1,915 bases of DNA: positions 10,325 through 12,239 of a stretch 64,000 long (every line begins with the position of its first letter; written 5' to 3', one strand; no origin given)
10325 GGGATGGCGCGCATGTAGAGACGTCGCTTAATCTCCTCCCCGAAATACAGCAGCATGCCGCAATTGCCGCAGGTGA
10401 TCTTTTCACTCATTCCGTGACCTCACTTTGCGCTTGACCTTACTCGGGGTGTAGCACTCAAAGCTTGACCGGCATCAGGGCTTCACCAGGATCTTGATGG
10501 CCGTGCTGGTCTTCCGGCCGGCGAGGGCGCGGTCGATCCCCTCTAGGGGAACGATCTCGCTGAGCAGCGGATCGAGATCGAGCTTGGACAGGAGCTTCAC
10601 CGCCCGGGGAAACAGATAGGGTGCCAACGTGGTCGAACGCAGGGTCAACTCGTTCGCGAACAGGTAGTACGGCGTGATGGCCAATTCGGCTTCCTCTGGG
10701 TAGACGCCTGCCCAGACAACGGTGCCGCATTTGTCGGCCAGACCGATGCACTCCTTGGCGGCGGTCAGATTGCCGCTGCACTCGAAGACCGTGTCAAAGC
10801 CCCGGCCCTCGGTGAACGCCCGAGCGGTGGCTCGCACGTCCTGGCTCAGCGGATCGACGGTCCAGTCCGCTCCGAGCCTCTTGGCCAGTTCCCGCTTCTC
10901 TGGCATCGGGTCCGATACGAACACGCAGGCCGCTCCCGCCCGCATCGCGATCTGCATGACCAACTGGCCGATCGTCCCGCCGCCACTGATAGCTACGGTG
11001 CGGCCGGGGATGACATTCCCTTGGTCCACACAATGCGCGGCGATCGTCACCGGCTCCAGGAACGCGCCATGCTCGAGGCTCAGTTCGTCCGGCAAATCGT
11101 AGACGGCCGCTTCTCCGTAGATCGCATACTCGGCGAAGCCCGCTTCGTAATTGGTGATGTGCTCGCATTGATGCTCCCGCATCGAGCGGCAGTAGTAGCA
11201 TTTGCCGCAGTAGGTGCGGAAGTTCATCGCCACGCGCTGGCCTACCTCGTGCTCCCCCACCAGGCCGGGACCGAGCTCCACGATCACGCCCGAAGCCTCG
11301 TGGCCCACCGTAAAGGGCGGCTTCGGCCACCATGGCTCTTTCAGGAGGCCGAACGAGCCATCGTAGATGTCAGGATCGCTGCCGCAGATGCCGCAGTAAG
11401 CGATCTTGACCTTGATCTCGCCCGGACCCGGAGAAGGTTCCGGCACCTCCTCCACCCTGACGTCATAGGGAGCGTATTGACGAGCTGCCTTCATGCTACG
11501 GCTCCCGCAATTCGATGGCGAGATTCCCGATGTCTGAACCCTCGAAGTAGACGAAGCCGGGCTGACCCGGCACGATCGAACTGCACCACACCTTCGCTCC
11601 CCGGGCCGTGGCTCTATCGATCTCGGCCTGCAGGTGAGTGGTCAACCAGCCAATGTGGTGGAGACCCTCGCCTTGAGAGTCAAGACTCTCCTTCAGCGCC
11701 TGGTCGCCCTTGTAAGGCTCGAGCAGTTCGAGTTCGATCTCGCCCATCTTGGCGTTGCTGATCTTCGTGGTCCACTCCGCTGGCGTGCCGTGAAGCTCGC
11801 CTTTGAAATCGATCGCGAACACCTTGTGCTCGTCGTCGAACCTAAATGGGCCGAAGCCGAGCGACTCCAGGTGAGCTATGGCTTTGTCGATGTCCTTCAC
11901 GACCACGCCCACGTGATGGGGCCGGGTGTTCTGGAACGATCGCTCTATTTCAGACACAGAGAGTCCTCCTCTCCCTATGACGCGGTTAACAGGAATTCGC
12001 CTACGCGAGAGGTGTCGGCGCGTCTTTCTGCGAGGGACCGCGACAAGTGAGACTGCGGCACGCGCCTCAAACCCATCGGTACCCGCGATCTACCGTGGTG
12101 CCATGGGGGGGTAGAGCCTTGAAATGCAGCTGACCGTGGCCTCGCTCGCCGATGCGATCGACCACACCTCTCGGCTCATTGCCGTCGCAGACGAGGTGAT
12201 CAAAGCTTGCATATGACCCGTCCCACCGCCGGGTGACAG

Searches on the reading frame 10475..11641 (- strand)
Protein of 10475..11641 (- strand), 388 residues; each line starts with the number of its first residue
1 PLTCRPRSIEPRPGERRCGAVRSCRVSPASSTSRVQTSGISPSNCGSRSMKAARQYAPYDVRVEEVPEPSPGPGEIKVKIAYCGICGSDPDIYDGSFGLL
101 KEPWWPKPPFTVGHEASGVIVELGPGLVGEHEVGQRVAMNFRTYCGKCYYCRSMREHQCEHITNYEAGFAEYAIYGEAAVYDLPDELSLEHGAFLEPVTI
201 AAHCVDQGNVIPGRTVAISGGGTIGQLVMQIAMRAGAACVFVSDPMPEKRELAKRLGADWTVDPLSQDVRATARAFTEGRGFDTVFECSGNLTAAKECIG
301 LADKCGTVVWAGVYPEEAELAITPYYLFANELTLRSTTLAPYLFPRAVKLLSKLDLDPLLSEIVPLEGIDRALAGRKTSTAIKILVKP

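Call 33: search_protein_families(library=pfam, proteins=[window:10475-11641:-], max_evalue=0.01)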
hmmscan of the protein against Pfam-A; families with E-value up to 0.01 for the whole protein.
window:10475-11641:- (388 aa): 7 families
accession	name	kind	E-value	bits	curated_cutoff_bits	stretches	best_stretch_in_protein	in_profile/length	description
PF08240.17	ADH_N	-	4e-24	85.3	23.5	1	72-185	1-104/104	Alcohol dehydrogenase GroES-like domain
PF00107.32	ADH_zinc_N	-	8.1e-24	84.5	31.8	1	224-352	2-128/129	Zinc-binding dehydrogenase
PF16912.11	Glu_dehyd_C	-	9.5e-07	28.9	34.9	1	191-384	3-207/211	Glucose dehydrogenase C-terminus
PF13602.12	ADH_zinc_N_2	-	0.0021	19.4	27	1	256-374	1-121/134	Zinc-binding dehydrogenase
PF02826.25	2-Hacid_dh_C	-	0.0022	17.8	25.1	0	207-258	30-80/178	D-isomer specific 2-hydroxyacid dehydrogenase, NAD binding domain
PF00208.27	ELFV_dehydrog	-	0.0042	17.3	23.4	1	208-245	27-64/241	Glutamate/Leucine/Phenylalanine/Valine dehydrogenase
PF00044.30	Gp_dh_N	-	0.0086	16.8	31.7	0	215-275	2-62/101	Glyceraldehyde 3-phosphate dehydrogenase, NAD binding domain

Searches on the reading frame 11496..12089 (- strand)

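Call 33: search_protein_families(library=pfam, proteins=[window:11496-12089:-], max_evalue=0.01)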
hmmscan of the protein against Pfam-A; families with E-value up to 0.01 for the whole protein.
window:11496-12089:- (197 aa): 3 families
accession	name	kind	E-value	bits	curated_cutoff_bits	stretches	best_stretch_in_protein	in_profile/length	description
PF13669.12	Glyoxalase_4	-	2.6e-18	66.8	27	1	58-178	1-104/109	Glyoxalase/Bleomycin resistance protein/Dioxygenase superfamily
PF13468.12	Glyoxalase_3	-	0.00015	22.4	25.1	1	58-166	2-101/176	Glyoxalase-like domain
PF00903.31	Glyoxalase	-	0.00077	20.3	20.6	1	57-167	2-95/121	Glyoxalase/Bleomycin resistance protein/Dioxygenase superfamily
